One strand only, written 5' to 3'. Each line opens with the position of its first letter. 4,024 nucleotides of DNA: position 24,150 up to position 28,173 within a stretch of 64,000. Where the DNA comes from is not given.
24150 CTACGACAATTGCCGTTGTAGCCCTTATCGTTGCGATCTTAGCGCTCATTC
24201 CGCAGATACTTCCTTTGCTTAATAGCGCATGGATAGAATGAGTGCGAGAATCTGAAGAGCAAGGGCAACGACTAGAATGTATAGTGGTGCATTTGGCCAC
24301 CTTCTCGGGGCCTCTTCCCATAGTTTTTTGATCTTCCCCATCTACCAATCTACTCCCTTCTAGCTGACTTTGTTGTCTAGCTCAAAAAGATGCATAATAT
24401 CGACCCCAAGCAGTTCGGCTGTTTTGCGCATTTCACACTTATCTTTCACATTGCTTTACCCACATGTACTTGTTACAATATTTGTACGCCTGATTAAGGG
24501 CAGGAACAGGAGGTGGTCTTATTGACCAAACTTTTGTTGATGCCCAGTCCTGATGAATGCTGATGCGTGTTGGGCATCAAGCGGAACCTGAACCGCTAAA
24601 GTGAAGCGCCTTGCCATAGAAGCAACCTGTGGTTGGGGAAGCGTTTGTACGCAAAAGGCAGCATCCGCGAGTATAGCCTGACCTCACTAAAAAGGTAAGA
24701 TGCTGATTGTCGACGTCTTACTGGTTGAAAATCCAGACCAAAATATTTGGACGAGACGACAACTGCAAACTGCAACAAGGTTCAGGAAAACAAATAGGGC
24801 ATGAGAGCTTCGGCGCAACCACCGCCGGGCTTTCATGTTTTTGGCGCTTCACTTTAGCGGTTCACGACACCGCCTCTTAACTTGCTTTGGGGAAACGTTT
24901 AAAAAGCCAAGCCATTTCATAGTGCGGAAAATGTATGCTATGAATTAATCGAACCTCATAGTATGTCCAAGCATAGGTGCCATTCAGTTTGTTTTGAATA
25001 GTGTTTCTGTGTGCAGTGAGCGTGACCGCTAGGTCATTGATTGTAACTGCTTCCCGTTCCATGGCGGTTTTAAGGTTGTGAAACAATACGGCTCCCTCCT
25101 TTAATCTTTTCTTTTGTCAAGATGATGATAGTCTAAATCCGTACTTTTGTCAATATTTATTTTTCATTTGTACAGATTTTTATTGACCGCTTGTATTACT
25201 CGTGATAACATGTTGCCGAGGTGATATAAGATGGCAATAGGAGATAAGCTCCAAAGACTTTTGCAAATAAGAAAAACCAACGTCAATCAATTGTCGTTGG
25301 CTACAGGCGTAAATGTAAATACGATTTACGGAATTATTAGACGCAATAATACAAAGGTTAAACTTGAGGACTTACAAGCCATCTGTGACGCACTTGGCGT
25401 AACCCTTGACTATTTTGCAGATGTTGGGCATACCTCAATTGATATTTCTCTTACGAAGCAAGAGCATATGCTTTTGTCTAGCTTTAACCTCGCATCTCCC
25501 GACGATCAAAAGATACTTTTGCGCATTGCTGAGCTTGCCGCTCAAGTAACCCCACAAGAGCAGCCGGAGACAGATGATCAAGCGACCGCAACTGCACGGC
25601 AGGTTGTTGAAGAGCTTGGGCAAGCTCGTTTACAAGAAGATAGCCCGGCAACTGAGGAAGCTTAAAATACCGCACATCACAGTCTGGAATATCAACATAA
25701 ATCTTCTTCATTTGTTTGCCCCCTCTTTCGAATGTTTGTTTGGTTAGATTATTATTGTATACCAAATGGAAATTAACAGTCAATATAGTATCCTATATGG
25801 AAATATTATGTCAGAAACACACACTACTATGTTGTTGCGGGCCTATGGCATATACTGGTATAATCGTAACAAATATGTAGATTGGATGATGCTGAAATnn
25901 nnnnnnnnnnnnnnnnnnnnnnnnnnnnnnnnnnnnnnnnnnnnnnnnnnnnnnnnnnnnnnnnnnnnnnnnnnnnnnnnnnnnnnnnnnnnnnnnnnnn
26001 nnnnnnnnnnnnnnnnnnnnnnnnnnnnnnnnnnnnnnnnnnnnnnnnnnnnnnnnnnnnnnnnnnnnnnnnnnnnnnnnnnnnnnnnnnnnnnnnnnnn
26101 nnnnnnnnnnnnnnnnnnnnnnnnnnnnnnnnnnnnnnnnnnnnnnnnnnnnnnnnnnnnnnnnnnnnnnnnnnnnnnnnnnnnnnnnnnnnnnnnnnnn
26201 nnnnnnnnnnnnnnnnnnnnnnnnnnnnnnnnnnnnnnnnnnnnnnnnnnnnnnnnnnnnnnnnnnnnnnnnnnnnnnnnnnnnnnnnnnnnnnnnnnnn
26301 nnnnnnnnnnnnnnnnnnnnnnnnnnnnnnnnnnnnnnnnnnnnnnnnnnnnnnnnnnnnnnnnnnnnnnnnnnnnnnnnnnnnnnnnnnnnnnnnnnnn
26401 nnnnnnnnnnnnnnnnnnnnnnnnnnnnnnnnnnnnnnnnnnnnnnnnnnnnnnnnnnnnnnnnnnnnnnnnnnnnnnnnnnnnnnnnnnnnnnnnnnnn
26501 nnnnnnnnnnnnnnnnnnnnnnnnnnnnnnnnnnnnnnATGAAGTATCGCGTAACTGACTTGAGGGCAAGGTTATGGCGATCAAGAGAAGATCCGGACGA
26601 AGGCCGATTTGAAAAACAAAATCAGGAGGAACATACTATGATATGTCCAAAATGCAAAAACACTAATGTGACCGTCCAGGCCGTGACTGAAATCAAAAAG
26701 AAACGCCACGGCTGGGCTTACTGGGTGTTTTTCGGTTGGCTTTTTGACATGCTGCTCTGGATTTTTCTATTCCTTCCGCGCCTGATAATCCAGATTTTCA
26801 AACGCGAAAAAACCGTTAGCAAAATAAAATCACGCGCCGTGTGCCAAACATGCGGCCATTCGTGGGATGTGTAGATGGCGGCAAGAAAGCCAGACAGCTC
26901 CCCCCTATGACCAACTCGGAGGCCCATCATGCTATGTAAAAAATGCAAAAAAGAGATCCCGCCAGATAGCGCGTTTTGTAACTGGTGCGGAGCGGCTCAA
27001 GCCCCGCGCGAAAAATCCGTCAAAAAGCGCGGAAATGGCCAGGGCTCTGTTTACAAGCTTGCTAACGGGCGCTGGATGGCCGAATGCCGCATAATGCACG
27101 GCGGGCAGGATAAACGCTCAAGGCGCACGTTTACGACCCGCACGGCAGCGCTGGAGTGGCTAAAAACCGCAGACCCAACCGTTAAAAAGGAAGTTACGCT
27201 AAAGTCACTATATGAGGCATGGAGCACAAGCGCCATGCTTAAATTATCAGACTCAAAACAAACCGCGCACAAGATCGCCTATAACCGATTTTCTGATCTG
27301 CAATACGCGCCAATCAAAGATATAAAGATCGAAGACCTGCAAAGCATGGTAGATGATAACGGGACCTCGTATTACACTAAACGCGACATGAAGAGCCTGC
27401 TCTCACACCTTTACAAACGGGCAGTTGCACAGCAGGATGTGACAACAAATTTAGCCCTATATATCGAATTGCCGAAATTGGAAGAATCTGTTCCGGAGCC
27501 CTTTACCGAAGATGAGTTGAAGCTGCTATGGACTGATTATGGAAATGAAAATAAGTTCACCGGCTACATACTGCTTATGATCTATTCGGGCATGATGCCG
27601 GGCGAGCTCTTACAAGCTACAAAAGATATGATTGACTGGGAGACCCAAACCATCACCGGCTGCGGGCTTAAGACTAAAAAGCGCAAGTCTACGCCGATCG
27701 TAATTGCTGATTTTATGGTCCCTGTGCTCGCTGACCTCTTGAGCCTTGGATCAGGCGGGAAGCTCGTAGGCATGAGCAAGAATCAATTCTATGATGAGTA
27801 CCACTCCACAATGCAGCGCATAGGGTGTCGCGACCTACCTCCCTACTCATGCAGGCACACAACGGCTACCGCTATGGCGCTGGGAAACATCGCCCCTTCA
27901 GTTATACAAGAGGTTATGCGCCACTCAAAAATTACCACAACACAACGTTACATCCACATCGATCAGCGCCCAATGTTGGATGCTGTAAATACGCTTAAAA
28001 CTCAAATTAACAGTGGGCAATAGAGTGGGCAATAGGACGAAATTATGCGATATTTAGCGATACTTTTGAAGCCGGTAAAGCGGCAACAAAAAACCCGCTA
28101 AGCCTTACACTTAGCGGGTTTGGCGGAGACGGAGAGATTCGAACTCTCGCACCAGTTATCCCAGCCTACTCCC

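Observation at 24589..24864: Perfect 22-bp inverted repeat bracketing 232 bp that contains an orientation-specific terminator: candidate invertible switch (or closing stem of a structured RNA / MITE)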

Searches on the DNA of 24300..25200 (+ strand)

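Call 20: search_dna_similar(query=window:24440-24900:+, collection=phages, mode=distant, max_rows=30)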
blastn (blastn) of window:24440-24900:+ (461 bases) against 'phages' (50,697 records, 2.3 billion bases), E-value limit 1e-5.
No match.

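Call 40: search_rna_families(source=window, start=24300, end=25200, threshold=evalue, max_evalue=10, show_alignments=3)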
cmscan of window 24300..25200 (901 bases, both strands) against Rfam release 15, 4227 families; matches with E-value up to 10: 8.
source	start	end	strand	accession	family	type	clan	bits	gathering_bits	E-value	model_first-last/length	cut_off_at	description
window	24558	24836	+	RF02986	FuFi-1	Gene; sRNA;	-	87.1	59.6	5e-19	1-175/175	no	FuFi-1 RNA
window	25116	25197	+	RF00529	snoMe28S-Am2589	Gene; snRNA; snoRNA; CD-box;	-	22.8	37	0.79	1-109/109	no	Small nucleolar RNA Me28S-Am2589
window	24698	24765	+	RF04066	mir-1256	Gene; miRNA;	-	17.5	70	1.6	1-70/70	no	mir-1256 microRNA precursor family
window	25133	25181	-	RF01666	rox2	Cis-reg;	-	17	55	8.7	1-71/71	no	Drosophila rox2 ncRNA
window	24525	24596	+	RF01044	mir-345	Gene; miRNA;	-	16.1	65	2.2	1-91/91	no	mir-345 microRNA precursor family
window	24356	24389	-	RF01153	sn3060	Gene; snRNA; snoRNA; CD-box;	-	15.8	45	3.9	1-67/67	no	Small nucleolar RNA sn3060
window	25117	25186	+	RF01280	snoR14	Gene; snRNA; snoRNA; CD-box;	CL00076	15.8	40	6.1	1-84/84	no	Small nucleolar RNA snoR14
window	24803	24834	+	RF02273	FsrA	Gene;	-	13.9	80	4.8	53-83/83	no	FsrA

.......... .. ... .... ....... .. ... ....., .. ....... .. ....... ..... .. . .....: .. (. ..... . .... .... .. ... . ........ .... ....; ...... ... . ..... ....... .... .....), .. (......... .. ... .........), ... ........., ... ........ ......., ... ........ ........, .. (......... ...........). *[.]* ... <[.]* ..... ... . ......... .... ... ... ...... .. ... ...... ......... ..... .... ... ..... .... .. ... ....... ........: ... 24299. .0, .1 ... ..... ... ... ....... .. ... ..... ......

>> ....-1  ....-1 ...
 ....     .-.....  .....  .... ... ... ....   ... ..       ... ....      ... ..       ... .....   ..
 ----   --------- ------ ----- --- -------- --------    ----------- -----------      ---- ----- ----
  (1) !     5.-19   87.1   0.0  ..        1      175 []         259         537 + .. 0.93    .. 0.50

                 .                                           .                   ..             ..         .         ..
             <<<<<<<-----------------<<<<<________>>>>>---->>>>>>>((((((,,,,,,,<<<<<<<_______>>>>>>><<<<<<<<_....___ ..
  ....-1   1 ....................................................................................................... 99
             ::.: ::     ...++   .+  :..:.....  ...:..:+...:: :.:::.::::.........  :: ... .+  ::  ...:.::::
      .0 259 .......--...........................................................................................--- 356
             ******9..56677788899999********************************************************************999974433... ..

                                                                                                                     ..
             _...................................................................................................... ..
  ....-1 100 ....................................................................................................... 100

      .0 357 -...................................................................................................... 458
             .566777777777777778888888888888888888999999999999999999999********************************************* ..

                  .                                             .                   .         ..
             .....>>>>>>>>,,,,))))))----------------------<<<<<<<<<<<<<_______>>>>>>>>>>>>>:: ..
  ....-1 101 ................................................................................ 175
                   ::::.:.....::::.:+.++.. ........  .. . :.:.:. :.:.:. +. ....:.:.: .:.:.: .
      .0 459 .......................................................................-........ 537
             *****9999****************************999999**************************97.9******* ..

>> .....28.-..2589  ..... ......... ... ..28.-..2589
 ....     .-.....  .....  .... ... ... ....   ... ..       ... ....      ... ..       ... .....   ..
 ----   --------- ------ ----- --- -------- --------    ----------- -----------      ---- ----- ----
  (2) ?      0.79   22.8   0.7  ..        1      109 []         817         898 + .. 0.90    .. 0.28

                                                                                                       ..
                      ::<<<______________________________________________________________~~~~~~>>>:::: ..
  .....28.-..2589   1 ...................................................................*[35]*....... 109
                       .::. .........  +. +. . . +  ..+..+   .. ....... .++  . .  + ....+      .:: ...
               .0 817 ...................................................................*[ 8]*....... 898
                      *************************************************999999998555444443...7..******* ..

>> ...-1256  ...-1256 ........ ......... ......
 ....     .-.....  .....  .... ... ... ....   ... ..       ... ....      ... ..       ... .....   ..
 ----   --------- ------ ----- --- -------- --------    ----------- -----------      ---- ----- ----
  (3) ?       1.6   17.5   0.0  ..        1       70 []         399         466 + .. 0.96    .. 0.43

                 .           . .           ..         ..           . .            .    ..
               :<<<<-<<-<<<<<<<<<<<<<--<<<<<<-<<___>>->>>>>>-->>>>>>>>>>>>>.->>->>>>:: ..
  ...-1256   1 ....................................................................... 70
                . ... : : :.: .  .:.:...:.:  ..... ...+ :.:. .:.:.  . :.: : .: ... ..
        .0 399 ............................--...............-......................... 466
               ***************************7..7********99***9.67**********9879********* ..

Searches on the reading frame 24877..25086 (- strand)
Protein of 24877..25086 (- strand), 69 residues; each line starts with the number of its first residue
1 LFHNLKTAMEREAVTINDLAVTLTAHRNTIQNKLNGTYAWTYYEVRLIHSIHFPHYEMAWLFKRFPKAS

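Call 25: find_encoding_contigs(protein=window:24877-25086:-, flank=3000, max_places=10)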
Protein window:24877-25086:- (69 aa): no gene with exactly this product is on record in the collection.

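Call 26: find_encoding_contigs(protein=window:24877-25062:-, flank=3000, max_places=10)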
Protein window:24877-25062:- (61 aa): no gene with exactly this product is on record in the collection.

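Call 43: search_protein_families(library=pfam, proteins=[window:24877-25086:-], max_evalue=0.01)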
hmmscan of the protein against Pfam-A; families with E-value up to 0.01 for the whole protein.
window:24877-25086:- (69 aa): 0 families

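Call 61: find_homologous_proteins(query=window:24880-25086:-, max_evalue=0.001)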
Query window:24880-25086:-: no candidate shares three 5-residue words with the query. No homologue found.

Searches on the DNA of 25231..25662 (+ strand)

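Call 65: search_rna_families(sources=[L216, L217, L218, L219, L220], threshold=gathering)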
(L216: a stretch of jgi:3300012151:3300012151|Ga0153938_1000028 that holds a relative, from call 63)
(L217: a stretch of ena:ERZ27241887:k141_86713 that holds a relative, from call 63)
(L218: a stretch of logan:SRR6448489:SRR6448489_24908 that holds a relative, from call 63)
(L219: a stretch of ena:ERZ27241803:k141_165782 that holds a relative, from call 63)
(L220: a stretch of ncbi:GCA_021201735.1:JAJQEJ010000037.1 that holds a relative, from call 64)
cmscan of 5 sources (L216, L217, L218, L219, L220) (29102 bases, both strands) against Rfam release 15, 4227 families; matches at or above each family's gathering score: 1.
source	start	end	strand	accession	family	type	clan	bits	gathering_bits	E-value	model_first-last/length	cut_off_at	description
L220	5483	5564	-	RF00005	tRNA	Gene; tRNA;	CL00001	47.5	29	2.2e-07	1-71/71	no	tRNA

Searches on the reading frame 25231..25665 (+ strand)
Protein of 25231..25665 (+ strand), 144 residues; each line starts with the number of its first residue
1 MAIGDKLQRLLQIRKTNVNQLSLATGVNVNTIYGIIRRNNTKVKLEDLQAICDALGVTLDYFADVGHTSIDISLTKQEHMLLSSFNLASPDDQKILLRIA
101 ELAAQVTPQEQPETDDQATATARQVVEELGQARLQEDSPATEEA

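Call 27: find_encoding_contigs(protein=window:25231-25665:+, flank=3000, max_places=10)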
Protein window:25231-25665:+ (144 aa): no gene with exactly this product is on record in the collection.

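Call 43: search_protein_families(library=pfam, proteins=[window:25231-25665:+], max_evalue=0.01)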
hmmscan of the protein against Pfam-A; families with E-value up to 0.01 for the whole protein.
window:25231-25665:+ (144 aa): 2 families
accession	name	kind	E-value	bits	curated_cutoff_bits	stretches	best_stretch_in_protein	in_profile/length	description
PF13443.12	HTH_26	-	4.6e-10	40.1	22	1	6-59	1-54/63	Cro/C1-type HTH DNA-binding domain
PF01381.28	HTH_3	-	3.5e-06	27.4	23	1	13-62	7-55/55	Helix-turn-helix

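Call 62: find_homologous_proteins(query=window:25231-25662:+, max_evalue=0.00001)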
Query window:25231-25662:+ (144 aa): 7 proteins with E <= 0.00001 among 32 candidates.
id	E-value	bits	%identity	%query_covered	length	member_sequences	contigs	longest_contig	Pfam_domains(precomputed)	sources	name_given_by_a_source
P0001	3.0e-84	297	100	100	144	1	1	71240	PF01381.29,PF13443.13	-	-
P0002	9.8e-23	99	70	49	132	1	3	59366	PF01381.29,PF13443.13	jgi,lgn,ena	-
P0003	4.3e-20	90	66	49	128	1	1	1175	PF01381.29,PF13443.13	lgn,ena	-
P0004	8.7e-20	89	70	44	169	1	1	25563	PF13443.13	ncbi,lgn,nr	ncbi:MAG: helix-turn-helix transcriptional regulator [Oscillospiraceae bacterium]|nr:helix-turn-heli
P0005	2.2e-18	85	62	51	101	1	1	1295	PF01381.29,PF13443.13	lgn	-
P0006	2.5e-16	78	62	54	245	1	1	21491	PF00717.29,PF01381.29,PF13443.13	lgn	-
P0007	6.0e-14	70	63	44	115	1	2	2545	PF13443.13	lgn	-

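Call 63: find_encoding_contigs(protein=P0002, flank=3000, max_places=4)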
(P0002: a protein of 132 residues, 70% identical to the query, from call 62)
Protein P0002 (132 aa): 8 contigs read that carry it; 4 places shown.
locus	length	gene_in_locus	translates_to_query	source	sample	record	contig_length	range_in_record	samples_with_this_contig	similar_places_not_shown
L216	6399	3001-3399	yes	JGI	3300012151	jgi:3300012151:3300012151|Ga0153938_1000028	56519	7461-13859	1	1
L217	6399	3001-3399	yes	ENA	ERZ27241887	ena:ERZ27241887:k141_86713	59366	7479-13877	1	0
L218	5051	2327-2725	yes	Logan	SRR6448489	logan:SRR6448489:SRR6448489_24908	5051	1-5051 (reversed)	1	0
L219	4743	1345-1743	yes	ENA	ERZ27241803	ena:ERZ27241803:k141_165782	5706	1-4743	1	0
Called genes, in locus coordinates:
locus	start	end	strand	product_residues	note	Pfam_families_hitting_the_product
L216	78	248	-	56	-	-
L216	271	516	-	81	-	PF04014:MazE_antitoxin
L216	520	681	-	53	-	PF04014:MazE_antitoxin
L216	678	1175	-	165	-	PF01464:SLT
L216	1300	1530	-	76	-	-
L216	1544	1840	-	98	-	-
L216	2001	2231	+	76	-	-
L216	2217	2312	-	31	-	-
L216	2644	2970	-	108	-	-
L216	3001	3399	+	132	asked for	PF01381:HTH_3 (faint), PF13443:HTH_26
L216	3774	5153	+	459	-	PF00239:Resolvase, PF07508:Recombinase (weak), PF13408:Zn_ribbon_recom (weak)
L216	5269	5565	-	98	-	PF13443:HTH_26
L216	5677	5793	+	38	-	-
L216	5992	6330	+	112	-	-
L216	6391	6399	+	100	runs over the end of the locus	-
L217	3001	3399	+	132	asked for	PF01381:HTH_3 (faint), PF13443:HTH_26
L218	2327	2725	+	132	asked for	PF01381:HTH_3 (faint), PF13443:HTH_26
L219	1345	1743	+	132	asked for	PF01381:HTH_3 (faint), PF13443:HTH_26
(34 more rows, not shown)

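Call 64: find_encoding_contigs(protein=P0004, flank=3000, max_places=3)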
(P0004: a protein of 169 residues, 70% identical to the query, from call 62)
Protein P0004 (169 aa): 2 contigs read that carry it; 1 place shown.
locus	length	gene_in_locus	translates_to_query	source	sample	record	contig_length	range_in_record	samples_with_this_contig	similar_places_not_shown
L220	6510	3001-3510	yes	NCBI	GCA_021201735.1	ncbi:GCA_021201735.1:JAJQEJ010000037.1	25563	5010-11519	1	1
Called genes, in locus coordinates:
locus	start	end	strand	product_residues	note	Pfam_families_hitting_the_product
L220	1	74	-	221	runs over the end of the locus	-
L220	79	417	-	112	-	-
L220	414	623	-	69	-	-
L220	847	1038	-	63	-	-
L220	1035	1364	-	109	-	-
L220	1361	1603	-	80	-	PF04014:MazE_antitoxin (weak)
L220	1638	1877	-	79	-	-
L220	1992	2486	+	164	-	-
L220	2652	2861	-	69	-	-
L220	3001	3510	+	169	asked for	PF13443:HTH_26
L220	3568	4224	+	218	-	PF06114:Peptidase_M78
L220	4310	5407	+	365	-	PF14659:Phage_int_SAM_3 (weak), PF00589:Phage_integrase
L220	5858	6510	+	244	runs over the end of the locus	PF00318:Ribosomal_S2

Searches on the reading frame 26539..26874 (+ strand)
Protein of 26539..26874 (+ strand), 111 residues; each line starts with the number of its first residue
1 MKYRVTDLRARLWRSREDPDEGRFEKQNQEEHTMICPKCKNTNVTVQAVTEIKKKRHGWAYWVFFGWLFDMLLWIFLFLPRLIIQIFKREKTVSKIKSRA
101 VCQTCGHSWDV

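Call 43: search_protein_families(library=pfam, proteins=[window:26539-26874:+], max_evalue=0.01)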
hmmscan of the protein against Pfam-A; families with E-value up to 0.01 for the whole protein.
window:26539-26874:+ (111 aa): 3 families
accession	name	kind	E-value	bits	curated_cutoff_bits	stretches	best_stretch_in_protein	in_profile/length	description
PF10601.15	zf-LITAF-like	-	0.0015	19.1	23.8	0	31-88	3-50/70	LITAF-like zinc ribbon domain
PF15206.11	FAM209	-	0.0051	16.9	27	1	66-105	35-74/149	FAM209 family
PF08274.17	Zn_Ribbon_YjdM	-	0.008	16.6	30.8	0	31-41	17-27/30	PhnA Zinc-Ribbon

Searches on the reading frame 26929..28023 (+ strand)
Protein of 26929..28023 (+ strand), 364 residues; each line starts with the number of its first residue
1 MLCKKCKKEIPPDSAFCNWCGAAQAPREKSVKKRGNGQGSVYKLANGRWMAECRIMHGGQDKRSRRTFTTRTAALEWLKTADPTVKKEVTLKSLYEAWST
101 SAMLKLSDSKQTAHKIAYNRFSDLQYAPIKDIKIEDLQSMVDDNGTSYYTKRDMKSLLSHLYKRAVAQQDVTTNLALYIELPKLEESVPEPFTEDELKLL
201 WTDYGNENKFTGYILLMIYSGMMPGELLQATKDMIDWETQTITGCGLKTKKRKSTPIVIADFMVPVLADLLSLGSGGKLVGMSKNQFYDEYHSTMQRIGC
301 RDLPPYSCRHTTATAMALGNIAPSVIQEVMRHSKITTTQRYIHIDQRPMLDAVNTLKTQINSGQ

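Call 43: search_protein_families(library=pfam, proteins=[window:26929-28023:+], max_evalue=0.01)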
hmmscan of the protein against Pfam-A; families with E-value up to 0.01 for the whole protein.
window:26929-28023:+ (364 aa): 4 families
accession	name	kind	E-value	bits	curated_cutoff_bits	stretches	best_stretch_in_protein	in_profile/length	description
PF00589.27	Phage_integrase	-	3.1e-14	53.5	27.1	1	212-345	26-169/172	Phage integrase family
PF12773.13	DZR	-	0.00019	21.9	27.3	1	3-24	1-22/45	Double zinc ribbon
PF24460.1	DUF7575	-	0.00062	19.5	28.5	1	3-22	6-25/28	Domain of unknown function (DUF7575)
PF13240.11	Zn_Ribbon_1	-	0.0048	17.1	25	1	3-22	2-21/23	zinc-ribbon domain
